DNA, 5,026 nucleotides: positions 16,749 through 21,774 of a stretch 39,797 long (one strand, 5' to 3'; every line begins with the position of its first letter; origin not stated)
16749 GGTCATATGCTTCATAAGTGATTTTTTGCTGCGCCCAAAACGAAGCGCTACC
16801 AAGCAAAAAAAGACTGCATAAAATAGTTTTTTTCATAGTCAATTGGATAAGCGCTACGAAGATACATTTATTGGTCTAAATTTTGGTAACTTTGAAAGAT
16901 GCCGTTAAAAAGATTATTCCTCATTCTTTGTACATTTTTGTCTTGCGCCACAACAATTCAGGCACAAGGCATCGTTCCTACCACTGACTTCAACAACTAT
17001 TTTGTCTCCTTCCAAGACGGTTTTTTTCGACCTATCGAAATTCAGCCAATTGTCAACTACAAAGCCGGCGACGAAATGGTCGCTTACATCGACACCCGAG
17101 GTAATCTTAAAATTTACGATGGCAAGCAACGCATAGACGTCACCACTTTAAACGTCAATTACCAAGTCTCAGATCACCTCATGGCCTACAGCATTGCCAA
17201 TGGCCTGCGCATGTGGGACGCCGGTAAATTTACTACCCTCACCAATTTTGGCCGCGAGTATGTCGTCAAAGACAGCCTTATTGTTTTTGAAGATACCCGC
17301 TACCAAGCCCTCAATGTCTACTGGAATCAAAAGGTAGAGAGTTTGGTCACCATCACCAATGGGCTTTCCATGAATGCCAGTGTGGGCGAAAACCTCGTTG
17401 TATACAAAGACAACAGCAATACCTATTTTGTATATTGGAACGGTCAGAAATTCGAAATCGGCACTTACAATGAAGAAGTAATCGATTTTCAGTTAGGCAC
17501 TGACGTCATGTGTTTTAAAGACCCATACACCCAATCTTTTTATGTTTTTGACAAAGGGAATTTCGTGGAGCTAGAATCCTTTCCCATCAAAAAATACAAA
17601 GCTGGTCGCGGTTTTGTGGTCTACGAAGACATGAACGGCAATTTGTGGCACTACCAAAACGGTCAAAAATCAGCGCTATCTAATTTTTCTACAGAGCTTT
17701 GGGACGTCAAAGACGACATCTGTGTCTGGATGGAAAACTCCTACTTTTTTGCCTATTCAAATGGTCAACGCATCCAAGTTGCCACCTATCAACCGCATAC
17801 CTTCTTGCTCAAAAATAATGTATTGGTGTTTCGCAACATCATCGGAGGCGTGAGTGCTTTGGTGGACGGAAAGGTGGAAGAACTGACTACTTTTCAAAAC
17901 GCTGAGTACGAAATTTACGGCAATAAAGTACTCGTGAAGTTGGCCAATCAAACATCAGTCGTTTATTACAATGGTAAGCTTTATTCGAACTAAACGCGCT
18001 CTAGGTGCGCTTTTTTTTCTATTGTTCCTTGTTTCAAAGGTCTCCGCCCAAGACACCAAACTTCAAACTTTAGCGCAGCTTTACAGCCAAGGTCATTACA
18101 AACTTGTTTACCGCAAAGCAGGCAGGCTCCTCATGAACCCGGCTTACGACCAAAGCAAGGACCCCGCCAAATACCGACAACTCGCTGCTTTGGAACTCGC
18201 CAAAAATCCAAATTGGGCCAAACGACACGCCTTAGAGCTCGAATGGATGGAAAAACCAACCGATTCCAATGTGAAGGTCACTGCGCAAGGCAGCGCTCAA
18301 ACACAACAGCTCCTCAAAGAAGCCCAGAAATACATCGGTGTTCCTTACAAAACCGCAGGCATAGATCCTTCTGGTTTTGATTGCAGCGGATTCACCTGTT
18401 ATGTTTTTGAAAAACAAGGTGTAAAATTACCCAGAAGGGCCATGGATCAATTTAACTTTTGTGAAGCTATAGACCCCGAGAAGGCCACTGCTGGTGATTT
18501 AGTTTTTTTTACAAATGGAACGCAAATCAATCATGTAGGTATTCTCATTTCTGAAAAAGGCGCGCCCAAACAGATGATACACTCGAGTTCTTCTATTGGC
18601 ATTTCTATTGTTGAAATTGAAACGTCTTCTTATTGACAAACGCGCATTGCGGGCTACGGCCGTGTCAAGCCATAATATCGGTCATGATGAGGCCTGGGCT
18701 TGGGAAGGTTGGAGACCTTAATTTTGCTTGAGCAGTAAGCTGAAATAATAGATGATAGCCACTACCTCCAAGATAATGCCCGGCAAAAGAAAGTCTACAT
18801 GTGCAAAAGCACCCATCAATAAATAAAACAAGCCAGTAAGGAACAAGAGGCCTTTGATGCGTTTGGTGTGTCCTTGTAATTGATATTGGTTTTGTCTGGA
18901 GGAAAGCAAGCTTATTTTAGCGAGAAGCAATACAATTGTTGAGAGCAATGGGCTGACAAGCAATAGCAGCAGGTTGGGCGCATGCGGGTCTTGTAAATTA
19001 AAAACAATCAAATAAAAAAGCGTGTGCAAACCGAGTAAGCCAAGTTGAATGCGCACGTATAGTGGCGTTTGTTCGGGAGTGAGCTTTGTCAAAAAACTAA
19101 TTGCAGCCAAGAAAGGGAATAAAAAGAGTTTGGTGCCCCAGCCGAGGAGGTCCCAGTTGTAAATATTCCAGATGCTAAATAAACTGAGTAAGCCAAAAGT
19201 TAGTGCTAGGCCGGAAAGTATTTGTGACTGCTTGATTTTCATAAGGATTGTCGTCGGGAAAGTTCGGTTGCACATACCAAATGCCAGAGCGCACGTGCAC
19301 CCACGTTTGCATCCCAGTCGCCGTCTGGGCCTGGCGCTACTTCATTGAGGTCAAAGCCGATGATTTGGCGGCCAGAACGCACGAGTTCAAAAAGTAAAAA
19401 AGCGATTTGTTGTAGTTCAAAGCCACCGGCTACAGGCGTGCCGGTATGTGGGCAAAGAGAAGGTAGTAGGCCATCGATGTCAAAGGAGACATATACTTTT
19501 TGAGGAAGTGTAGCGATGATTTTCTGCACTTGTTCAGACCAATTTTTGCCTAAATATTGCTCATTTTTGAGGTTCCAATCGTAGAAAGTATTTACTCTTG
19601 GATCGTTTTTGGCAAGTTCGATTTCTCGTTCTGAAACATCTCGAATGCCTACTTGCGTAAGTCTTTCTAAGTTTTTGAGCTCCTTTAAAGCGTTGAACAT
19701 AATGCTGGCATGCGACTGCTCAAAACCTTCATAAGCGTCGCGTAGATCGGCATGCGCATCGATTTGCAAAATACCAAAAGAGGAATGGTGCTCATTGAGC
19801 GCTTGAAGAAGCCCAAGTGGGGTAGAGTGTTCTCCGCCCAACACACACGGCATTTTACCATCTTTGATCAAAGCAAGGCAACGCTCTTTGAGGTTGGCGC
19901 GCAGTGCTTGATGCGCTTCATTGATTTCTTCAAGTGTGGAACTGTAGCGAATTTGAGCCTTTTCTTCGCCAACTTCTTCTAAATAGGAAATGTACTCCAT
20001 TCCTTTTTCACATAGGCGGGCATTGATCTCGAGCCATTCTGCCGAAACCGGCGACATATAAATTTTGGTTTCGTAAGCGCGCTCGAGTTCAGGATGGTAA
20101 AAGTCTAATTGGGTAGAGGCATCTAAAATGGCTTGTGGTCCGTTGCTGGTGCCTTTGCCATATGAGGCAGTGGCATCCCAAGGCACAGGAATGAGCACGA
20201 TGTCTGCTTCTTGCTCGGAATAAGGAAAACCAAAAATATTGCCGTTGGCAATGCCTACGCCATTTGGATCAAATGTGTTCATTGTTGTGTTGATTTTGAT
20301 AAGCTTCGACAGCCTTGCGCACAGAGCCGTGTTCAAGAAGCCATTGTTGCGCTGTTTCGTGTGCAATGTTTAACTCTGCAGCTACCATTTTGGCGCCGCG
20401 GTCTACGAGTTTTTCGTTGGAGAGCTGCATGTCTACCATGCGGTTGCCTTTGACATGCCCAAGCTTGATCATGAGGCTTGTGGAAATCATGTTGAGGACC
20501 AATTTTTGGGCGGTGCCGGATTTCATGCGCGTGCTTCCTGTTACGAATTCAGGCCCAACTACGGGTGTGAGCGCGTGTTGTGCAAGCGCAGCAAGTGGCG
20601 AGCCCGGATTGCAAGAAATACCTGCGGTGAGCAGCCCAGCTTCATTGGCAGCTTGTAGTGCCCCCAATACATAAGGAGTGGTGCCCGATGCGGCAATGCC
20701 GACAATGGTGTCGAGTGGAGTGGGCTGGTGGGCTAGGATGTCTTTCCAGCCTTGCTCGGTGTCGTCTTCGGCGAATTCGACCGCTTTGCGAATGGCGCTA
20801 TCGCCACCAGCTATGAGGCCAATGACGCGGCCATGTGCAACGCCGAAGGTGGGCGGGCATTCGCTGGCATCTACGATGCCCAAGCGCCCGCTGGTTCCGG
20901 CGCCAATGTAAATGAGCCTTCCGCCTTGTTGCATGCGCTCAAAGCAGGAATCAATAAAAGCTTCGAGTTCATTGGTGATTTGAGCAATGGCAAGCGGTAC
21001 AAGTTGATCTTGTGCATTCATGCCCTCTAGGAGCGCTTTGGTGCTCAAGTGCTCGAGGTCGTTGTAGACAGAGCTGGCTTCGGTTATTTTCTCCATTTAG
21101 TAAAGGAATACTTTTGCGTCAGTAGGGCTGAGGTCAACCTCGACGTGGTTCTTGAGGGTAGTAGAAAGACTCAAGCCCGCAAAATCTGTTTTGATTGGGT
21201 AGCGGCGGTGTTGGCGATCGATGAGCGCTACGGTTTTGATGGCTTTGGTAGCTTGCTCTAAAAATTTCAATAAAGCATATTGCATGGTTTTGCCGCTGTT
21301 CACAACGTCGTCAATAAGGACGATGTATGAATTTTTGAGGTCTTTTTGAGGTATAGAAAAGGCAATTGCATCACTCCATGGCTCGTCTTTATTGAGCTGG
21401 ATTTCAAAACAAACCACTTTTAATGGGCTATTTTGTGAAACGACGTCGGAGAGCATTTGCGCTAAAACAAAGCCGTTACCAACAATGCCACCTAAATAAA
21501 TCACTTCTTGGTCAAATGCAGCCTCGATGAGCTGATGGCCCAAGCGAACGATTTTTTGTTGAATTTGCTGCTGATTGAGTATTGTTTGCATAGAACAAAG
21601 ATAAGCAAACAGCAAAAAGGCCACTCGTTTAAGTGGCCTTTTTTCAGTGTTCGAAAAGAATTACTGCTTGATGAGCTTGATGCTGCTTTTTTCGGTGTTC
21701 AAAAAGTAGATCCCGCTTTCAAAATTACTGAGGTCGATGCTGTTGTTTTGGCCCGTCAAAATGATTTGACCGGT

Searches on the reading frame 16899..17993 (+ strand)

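Call 10: search_protein_families(library=pfam, proteins=[window:16899-17993:+], max_evalue=0.001)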
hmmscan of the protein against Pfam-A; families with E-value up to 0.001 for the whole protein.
window:16899-17993:+ (364 aa): 1 family
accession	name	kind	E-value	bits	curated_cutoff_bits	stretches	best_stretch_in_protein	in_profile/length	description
PF21734.3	10_blade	-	8.8e-94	315.1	27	1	21-362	3-345/345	10-bladed beta propeller domain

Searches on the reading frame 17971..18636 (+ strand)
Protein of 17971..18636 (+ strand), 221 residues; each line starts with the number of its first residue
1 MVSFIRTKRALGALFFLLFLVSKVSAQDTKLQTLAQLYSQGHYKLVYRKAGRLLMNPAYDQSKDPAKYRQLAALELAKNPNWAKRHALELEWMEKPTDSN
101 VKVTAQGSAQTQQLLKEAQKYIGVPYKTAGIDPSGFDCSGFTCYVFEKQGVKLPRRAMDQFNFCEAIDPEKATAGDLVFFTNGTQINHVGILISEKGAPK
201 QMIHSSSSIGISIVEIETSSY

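Call 10: search_protein_families(library=pfam, proteins=[window:17971-18636:+], max_evalue=0.001)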
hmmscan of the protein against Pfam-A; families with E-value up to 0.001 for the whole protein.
window:17971-18636:+ (221 aa): 1 family
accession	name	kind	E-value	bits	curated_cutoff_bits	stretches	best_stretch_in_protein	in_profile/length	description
PF00877.26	NLPC_P60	-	4.4e-23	81.7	23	1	123-218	1-93/105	NlpC/P60 family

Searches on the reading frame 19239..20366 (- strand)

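Call 10: search_protein_families(library=pfam, proteins=[window:19239-20366:-], max_evalue=0.001)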
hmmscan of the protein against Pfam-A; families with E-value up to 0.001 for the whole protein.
window:19239-20366:- (375 aa): 1 family
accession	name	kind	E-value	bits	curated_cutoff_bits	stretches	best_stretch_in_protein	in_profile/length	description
PF00491.26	Arginase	-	3.7e-53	181.3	22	1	54-363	1-277/280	Arginase family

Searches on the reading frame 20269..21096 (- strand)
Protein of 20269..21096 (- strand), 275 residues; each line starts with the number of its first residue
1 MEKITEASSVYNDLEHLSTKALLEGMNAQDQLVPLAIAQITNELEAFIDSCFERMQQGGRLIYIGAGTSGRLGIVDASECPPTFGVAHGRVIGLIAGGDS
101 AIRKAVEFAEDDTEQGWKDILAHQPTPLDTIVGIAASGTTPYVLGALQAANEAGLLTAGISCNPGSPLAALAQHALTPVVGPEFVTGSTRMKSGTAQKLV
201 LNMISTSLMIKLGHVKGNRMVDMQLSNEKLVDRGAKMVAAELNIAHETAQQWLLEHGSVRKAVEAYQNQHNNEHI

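Call 10: search_protein_families(library=pfam, proteins=[window:20269-21096:-], max_evalue=0.001)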
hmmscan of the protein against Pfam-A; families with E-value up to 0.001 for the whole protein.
window:20269-21096:- (275 aa): 5 families
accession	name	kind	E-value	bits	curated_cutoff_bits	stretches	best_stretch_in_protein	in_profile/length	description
PF22645.1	GKRP_SIS_N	-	5.8e-19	68.3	27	1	46-150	4-112/113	Glucokinase regulatory protein N-terminal SIS domain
PF20741.3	GKRP-like_C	-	8.9e-07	29.8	27.7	1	218-256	2-40/100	C-terminal lid domain of glucokinase regulatory protein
PF22198.1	GKRP_SIS_2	-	1e-06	29.1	27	1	45-101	8-64/191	Glucokinase regulatory protein, second SIS domain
PF01380.27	SIS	-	1.6e-06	28.4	25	1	126-204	52-128/131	SIS domain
PF13580.11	SIS_2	-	0.00038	20.9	27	0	37-160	14-136/138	SIS domain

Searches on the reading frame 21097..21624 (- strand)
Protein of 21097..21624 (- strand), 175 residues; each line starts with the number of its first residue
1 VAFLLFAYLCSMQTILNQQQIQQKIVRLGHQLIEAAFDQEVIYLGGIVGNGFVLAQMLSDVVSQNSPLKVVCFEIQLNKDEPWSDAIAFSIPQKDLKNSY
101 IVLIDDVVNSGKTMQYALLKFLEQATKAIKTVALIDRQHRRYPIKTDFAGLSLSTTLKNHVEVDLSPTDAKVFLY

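Call 10: search_protein_families(library=pfam, proteins=[window:21097-21624:-], max_evalue=0.001)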
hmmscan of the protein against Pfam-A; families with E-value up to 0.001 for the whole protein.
window:21097-21624:- (175 aa): 3 families
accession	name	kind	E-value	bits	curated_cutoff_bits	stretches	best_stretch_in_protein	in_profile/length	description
PF00156.33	Pribosyltran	-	1.6e-14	54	26.3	1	13-161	3-151/158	Phosphoribosyl transferase domain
PF14681.12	UPRTase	-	0.00039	20.4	27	1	27-152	53-176/206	Uracil phosphoribosyltransferase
PF24390.1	PRTase-CE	-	0.00077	19.8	27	1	50-131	76-140/253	PRTase-CE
